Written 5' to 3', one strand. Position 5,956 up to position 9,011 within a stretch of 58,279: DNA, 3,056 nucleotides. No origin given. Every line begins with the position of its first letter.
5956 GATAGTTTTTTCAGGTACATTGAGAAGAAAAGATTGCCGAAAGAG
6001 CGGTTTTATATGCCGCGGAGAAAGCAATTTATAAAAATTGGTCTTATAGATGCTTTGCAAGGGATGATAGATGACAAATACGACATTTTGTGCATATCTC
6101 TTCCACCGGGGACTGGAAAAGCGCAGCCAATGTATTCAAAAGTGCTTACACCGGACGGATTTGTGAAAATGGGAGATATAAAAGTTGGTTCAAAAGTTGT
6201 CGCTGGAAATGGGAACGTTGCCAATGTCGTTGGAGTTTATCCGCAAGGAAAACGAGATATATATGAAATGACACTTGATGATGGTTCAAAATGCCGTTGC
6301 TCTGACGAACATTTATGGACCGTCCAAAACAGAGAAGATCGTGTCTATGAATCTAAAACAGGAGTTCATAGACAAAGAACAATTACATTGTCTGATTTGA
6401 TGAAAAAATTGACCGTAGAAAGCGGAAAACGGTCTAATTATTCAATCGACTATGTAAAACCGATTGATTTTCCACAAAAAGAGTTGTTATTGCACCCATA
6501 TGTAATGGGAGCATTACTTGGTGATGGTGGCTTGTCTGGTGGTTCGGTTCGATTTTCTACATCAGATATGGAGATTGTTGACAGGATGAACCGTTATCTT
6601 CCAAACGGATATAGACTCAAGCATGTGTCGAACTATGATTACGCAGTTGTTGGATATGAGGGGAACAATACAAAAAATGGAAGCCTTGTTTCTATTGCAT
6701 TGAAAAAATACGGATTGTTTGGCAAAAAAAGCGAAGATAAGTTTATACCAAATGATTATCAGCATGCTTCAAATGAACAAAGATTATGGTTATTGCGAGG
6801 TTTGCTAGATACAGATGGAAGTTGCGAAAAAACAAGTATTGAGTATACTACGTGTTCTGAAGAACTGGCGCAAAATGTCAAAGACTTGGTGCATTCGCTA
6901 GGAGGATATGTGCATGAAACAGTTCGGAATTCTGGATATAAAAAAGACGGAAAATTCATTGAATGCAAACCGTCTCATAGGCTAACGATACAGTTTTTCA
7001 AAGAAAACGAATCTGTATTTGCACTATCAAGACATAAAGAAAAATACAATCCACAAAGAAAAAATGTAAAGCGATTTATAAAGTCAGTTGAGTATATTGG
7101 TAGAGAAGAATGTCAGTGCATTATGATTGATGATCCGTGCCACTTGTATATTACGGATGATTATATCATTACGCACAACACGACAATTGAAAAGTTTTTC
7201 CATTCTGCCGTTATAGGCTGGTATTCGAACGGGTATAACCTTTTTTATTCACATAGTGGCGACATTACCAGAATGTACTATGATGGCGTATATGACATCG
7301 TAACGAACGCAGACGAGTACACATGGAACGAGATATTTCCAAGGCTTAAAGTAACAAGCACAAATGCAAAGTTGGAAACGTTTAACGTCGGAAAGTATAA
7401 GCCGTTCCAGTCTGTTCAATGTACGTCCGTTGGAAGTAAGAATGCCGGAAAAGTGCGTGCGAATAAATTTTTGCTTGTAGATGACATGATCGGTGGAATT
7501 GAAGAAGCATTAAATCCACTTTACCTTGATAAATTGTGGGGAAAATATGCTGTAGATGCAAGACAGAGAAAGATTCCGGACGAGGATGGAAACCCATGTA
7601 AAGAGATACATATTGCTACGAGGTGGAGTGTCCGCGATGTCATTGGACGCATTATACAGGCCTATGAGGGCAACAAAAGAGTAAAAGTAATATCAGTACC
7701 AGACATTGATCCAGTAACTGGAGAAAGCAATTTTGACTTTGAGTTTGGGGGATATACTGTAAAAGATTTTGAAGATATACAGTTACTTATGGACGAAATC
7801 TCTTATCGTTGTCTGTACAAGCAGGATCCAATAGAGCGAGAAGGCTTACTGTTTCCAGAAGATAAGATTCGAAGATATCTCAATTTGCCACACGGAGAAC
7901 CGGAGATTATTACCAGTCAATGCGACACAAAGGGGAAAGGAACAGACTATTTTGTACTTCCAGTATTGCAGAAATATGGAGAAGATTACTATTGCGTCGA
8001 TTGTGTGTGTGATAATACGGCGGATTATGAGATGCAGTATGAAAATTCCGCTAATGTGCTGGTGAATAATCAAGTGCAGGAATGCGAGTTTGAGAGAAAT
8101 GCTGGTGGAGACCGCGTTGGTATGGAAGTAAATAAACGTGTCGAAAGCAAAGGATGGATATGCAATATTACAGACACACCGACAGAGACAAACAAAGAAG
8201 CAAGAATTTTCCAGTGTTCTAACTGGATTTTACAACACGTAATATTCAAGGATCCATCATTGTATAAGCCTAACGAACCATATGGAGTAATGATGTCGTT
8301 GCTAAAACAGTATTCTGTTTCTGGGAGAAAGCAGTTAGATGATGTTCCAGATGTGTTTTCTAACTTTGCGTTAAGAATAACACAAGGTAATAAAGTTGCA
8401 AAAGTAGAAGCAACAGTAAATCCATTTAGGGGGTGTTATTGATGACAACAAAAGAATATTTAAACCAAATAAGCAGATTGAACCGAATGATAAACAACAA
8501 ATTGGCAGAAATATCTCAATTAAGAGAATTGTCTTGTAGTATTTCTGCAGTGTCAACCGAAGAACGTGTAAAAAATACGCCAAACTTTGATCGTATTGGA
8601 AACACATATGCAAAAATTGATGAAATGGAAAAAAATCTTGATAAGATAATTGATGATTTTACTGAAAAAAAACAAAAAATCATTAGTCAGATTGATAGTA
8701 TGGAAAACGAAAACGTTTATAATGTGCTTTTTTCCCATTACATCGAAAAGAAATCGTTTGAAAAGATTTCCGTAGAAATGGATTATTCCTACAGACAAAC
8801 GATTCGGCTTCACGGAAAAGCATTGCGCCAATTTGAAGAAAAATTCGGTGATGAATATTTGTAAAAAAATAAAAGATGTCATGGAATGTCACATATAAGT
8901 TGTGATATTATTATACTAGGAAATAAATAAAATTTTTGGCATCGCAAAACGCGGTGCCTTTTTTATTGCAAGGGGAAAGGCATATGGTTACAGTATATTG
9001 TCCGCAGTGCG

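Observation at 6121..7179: Class 3 (WCT-type) intein with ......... endonuclease inserted in the TerL P-loop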

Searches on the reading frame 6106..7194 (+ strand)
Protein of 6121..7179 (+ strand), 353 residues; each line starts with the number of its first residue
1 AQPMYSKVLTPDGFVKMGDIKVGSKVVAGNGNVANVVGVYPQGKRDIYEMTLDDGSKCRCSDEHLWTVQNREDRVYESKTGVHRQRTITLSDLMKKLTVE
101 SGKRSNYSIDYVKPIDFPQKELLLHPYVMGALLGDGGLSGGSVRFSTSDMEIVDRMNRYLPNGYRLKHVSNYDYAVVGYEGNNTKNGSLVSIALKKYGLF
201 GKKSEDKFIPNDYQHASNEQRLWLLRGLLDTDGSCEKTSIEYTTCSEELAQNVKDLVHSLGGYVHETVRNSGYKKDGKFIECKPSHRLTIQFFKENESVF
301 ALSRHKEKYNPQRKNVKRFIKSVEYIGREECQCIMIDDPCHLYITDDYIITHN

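Call 5: search_protein_families(library=pfam, proteins=[window:6121-7179:+], max_evalue=1)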
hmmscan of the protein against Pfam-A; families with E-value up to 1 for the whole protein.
window:6121-7179:+ (353 aa): 6 families
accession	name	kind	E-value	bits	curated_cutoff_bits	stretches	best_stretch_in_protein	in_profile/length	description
PF14528.11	LAGLIDADG_3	-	8.5e-11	42.4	22.5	1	219-277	1-60/82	LAGLIDADG-like domain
PF05204.19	Hom_end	-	0.0073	16.8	21.1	1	221-308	14-102/110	Homing endonuclease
PF05203.21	Hom_end_hint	-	0.049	14.1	32.1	1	8-55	8-55/228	Hom_end-associated Hint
PF14890.11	Intein_splicing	-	0.054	13.7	35.8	1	35-353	37-155/155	Intein splicing domain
PF17660.6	BTRD1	-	0.076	13.4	23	1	155-172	18-35/50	Polyglycine hydrolase-like, structural repeat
PF14194.11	Cys_rich_VLP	-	0.098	13.2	27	0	311-345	3-38/57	Cysteine-rich VLP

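Call 6: search_protein_families(library=ncbifam, proteins=[window:6121-7179:+], max_evalue=1)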
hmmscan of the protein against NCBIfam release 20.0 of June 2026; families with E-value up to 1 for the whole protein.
window:6121-7179:+ (353 aa): 6 families
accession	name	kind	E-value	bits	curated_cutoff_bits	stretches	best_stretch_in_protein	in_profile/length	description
NF005852.0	PRK07773.1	equivalog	4e-08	32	780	1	190-270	581-666/886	replicative DNA helicase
NF038098.1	GyrA_w_intein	exception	8e-05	20.7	1850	1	197-269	312-389/1232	intein-containing DNA gyrase subunit A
NF003157.0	PRK04132.1-2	equivalog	0.00042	18.3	1103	1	194-261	241-303/864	replication factor C small subunit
NF045703.1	rSAM_Tes_intein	exception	0.0049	14.7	1700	1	173-263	412-509/1040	tetraether lipid synthase Tes, intein-containing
TIGR01445.1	intein_Nterm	domain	0.032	15.2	24.5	1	6-64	6-79/83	intein N-terminal splicing region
NF007072.0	PRK09519.1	equivalog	0.064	11.6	1024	1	191-270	430-514/790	intein-containing recombinase RecA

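Call 7: search_solved_structures(query=window:6121-7179:+, max_evalue=1, show_alignments=3)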
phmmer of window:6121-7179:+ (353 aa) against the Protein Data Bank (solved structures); distinct sequences matched with E-value up to 1: 15.
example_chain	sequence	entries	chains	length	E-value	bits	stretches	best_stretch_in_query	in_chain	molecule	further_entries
6riz_A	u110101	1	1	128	1.1e-11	47.7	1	5-75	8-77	gp41-1 intein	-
6qaz_A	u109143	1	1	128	8.7e-10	41.4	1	5-76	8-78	cyanophage-like gp41-1 intein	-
6rix_A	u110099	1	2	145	4.3e-06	29.3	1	3-69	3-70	Replicative DNA helicase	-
6riy_A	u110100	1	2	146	9.3e-06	28.2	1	3-69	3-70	Replicative DNA helicase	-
6bs8_A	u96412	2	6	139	0.001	21.5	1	8-83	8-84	Replicative DNA helicase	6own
4kl6_A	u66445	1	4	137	0.1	14.9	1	26-90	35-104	DNA-directed DNA polymerase,Nucleic acid binding, OB-fold, tRNA/helicase-type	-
2keq_A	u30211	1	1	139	0.22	13.8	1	26-84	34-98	DNA polymerase III alpha subunit, Nucleic acid binding OB-fold tRNA/helicase-type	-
4kl5_A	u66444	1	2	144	0.24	13.7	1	26-84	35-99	DNA polymerase III, alpha subunit, Nucleic acid binding, OB-fold, tRNA/helicase-type chime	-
2lwy_A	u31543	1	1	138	0.24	13.7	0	11-36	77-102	BACTERIAL INTEIN-LIKE DOMAIN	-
4qfq_A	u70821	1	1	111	0.38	13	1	25-70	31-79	DNA polymerase III, alpha subunit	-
4lx3_A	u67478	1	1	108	0.38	13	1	25-69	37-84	DNA polymerase III, alpha subunit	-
7qil_A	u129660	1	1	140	0.67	12.2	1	32-82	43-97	DnaE intein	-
5ol6_A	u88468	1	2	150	0.71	12.1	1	25-69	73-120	Nucleic acid binding, OB-fold, tRNA/helicase-type,DNA-directed DNA polymerase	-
5ol7_A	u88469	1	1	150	0.73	12.1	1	26-69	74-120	DNA-directed DNA polymerase,DNA-directed DNA polymerase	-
9iho_a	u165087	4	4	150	0.97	11.7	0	204-258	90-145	NADH dehydrogenase [ubiquinone] 1 alpha subcomplex subunit 1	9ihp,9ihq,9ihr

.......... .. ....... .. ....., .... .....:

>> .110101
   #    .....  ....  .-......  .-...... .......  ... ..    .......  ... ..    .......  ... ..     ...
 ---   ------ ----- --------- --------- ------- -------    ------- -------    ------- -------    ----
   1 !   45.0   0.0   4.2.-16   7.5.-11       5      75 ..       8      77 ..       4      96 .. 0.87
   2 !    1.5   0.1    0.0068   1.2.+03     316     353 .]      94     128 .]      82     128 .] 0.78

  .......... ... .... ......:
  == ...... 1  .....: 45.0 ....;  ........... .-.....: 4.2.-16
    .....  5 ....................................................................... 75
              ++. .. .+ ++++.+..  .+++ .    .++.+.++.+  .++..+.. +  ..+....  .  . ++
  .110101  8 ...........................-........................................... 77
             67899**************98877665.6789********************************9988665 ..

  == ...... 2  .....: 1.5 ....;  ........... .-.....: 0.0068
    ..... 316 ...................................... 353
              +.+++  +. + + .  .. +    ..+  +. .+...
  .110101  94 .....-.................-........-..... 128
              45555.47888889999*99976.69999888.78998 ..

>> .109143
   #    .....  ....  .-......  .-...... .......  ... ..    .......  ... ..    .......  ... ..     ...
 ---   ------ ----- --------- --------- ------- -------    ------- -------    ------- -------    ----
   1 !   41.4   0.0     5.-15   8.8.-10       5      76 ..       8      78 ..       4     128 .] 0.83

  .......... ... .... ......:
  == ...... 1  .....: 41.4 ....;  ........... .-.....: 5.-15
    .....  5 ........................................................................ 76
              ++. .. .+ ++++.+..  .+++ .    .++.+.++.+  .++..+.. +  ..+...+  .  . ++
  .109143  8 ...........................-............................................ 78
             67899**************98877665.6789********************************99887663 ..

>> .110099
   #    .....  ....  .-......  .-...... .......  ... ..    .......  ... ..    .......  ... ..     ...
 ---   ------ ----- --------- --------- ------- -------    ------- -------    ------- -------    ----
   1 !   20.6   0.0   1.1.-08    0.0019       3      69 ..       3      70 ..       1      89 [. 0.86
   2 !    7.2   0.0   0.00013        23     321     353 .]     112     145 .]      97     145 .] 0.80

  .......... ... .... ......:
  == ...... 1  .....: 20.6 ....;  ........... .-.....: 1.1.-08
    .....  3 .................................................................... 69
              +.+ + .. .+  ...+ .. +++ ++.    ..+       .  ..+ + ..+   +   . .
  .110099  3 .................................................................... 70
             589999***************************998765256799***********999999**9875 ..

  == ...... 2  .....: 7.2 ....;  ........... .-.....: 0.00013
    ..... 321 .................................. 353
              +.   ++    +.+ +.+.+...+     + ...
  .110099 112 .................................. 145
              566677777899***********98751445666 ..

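Call 8: find_homologous_proteins(query=window:6121-7179:+, max_evalue=0.001)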
Query window:6121-7179:+ (353 aa): 205 proteins with E <= 0.001 among 1627 candidates; the best 120 are listed.
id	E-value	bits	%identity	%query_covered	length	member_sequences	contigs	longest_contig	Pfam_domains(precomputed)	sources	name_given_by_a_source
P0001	7.9e-138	477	80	72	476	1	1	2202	PF14528.12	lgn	-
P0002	1.3e-118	414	53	100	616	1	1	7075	PF14528.12,PF00004.36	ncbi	-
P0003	1.2e-117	411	98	53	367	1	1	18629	-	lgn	-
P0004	6.4e-114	399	53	100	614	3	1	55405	PF14528.12,PF00004.36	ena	-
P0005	6.3e-109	382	56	87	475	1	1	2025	PF14528.12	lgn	-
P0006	4.3e-104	366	51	100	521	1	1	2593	PF05204.20,PF14528.12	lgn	-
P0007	1.7e-103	365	50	100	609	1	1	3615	PF14528.12,PF00004.36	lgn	-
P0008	4.5e-99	350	50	99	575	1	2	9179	PF14528.12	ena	-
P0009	3.0e-96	341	97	44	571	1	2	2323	PF17289.9,PF22530.3,PF14528.12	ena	-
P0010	2.3e-95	338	46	100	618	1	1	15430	PF14528.12,PF00004.36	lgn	-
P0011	6.5e-91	323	52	85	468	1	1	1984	PF14528.12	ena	-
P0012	1.9e-85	305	48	95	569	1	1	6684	PF17866.9,PF14528.12,PF00004.36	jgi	jgi:hypothetical protein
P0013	9.5e-80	286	43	100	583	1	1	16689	PF14528.12,PF02562.23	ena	-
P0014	5.9e-79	284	45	100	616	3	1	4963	PF14528.12,PF02562.23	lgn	-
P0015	2.6e-78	282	42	100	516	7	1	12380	PF05204.20,PF14528.12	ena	-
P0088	2.0e-49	187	70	34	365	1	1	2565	-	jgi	jgi:hypothetical protein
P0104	1.5e-44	171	52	33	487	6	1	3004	-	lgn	-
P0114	9.5e-42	161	54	39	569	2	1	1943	PF22530.3,PF14528.12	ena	-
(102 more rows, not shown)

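Call 29: search_protein_families(library=phrogs, proteins=[window:6121-7179:+], max_evalue=0.001)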
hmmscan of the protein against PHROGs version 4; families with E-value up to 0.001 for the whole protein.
window:6121-7179:+ (353 aa): 6 families
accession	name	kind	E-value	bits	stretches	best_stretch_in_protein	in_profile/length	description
phrog_19299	-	head and packaging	1.1e-32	114.4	1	5-353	36-385/702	terminase large subunit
phrog_36964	-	head and packaging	6.6e-27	94.9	1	7-353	98-434/890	terminase large subunit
phrog_510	-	DNA, RNA and nucleotide metabolism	5.7e-25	89.1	1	16-239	423-631/667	DNA primase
phrog_15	-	head and packaging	4.1e-24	86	1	6-243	84-317/1330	terminase large subunit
phrog_50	-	DNA, RNA and nucleotide metabolism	1.2e-21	78.4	1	1-133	88-211/570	DnaC-like helicase loader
phrog_30356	-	DNA, RNA and nucleotide metabolism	0.00027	20.1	0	6-265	390-633/823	helicase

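Call 43: predict_structure(alignment_id=A1)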
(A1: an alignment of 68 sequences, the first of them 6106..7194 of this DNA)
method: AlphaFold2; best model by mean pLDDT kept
length: 363 residues; sequences in the alignment: 68
mean_pLDDT: 93.9   pTM: 0.92
mean pLDDT of the five models: 93.9, 93.6, 93.6, 92.7, 92.2
residues with pLDDT >= 90: 323; 70-90: 25; 50-70: 12; < 50: 3
segments of 3 or more residues with pLDDT < 50: none
pLDDT, mean of each block of 10 residues (from residue 1): 78 97 98 96 96 96 96 95 95 96 81 95 97 98 96 98 97 97 79 90 98 98 98 98 95 98 95 96 97 94 90 90 95 97 95 89 57
secondary structure, 60 per line:
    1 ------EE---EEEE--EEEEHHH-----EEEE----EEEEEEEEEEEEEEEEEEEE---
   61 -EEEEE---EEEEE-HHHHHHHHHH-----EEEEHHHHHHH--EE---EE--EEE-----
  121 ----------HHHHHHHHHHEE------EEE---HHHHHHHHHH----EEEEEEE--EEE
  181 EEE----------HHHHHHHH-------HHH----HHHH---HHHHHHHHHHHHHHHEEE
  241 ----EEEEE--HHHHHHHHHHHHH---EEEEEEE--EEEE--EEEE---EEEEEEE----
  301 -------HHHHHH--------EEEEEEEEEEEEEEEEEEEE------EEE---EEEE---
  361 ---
elements in order: E12-15 E18-21 E30-33 E38-57 E62-66 E70-74 H76-85 E91-94 H95-101 E113-115 H131-140 E149-151 H155-164 E169-175 E178-183 H194-201 H216-219 H223-237 E238-240 E245-249 H252-264 E268-274 E277-280 E283-286 E290-296 H308-313 E322-341 E348-350 E354-357

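Call 46: fold_search(model_id=the predicted structure, library=pdb)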
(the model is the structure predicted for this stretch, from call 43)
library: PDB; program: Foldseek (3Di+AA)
matches with E <= 10: 682; with E <= 0.001: 64
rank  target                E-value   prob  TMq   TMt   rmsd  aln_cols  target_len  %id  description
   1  1ef0_A                5.0e-19  1.00  0.73  0.64   5.4       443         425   17  CRYSTAL STRUCTURE OF PI-SCEI MINIPRECURSOR (released 2000-06-07)
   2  7qsu                  3.8e-18  1.00  0.60  0.60   7.8       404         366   18  Crystal structure of homing endonuclease-associated TliVMA intein (C1A, d333-339) (released 2022-03-30)
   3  1lwt_A                2.4e-17  1.00  0.76  0.63   4.9       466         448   17  Crystal structure of the intein homing endonuclease PI-SceI bound to its substrate DNA (Ca2+ free) (released 2002-09-27)
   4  1jva_B                4.0e-17  1.00  0.72  0.62   5.0       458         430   15  CRYSTAL STRUCTURE OF THE VMA1-DERIVED ENDONUCLEASE BEARING THE N AND C EXTEIN PROPEPTIDES (released 2002-08-29)
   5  1vde_B                7.5e-17  1.00  0.74  0.64   4.9       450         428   17  PI-SCEI, A HOMING ENDONUCLEASE WITH PROTEIN SPLICING ACTIVITY (released 1998-04-08)
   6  1lws_A                1.3e-16  1.00  0.72  0.62   5.1       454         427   18  Crystal structure of the intein homing endonuclease PI-SceI bound to its recognition sequence (released 2002-09-27)
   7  1vde_A                1.8e-16  1.00  0.72  0.63   5.6       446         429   16  PI-SCEI, A HOMING ENDONUCLEASE WITH PROTEIN SPLICING ACTIVITY (released 1998-04-08)
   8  1jva_A                1.8e-16  1.00  0.69  0.60   6.3       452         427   15  CRYSTAL STRUCTURE OF THE VMA1-DERIVED ENDONUCLEASE BEARING THE N AND C EXTEIN PROPEPTIDES (released 2002-08-29)
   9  7qss                  4.8e-16  1.00  0.60  0.52   7.7       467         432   16  Crystal structure of homing endonuclease-associated TliVMA intein (C1A) (released 2022-03-30)
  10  1ef0_B                6.7e-16  1.00  0.67  0.62   6.1       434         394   16  CRYSTAL STRUCTURE OF PI-SCEI MINIPRECURSOR (released 2000-06-07)
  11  1um2_B                7.1e-16  1.00  0.70  0.62   5.3       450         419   17  Crystal Structure of the Vma1-Derived Endonuclease with the Ligated Extein Segment (released 2004-09-22)
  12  1um2_A                1.1e-15  1.00  0.70  0.61   5.5       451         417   16  Crystal Structure of the Vma1-Derived Endonuclease with the Ligated Extein Segment (released 2004-09-22)
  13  1dfa                  1.3e-15  1.00  0.69  0.62   6.1       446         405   17  CRYSTAL STRUCTURE OF PI-SCEI IN C2 SPACE GROUP (released 1999-12-08)
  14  7qst                  5.3e-15  1.00  0.60  0.60   8.9       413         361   16  Crystal structure of homing endonuclease-associated PhoVMA intein (C1A) (released 2022-03-30)
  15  1dq3                  9.0e-10  1.00  0.58  0.48   6.9       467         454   14  CRYSTAL STRUCTURE OF AN ARCHAEAL INTEIN-ENCODED HOMING ENDONUCLEASE PI-PFUI (released 2000-07-05)
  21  6rix_A                3.8e-05  1.00  0.29  0.77  12.1       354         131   11  Crystal structure of MchDnaB-1 intein (released 2020-05-13)
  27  6rix_B                6.7e-05  1.00  0.20  0.53   3.5       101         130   22  Crystal structure of MchDnaB-1 intein (released 2020-05-13)
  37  6bs8_C                1.8e-04  1.00  0.18  0.51   1.2        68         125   25  The class 3 DnaB intein from Mycobacterium smegmatis (released 2018-11-21)
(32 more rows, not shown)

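Call 60: find_encoding_contigs(protein=P0088, flank=1000, max_places=2)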
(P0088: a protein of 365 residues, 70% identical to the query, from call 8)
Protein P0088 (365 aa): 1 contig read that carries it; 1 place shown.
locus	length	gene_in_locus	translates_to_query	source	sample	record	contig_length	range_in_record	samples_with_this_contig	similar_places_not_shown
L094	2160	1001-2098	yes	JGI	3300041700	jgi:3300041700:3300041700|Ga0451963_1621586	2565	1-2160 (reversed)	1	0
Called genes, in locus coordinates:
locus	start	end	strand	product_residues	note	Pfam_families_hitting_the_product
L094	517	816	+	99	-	-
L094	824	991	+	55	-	-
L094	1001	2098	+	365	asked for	-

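Call 61: find_encoding_contigs(protein=P0104, flank=1000, max_places=2)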
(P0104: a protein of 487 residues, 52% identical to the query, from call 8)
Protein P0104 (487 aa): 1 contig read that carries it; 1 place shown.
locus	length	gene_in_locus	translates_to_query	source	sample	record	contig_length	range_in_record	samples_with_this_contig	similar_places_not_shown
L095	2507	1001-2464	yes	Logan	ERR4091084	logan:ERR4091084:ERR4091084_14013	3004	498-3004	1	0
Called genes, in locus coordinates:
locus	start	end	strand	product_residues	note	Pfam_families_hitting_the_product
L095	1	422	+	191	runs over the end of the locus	-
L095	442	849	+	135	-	-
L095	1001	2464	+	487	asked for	-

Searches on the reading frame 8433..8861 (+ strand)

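Call 29: search_protein_families(library=phrogs, proteins=[window:8433-8861:+], max_evalue=0.001)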
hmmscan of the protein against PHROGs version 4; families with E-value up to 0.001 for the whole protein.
window:8433-8861:+ (143 aa): 1 family
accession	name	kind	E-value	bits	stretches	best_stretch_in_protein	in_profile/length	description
phrog_36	-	transcription regulation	1.2e-18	68.6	1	3-140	53-189/220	transcriptional regulator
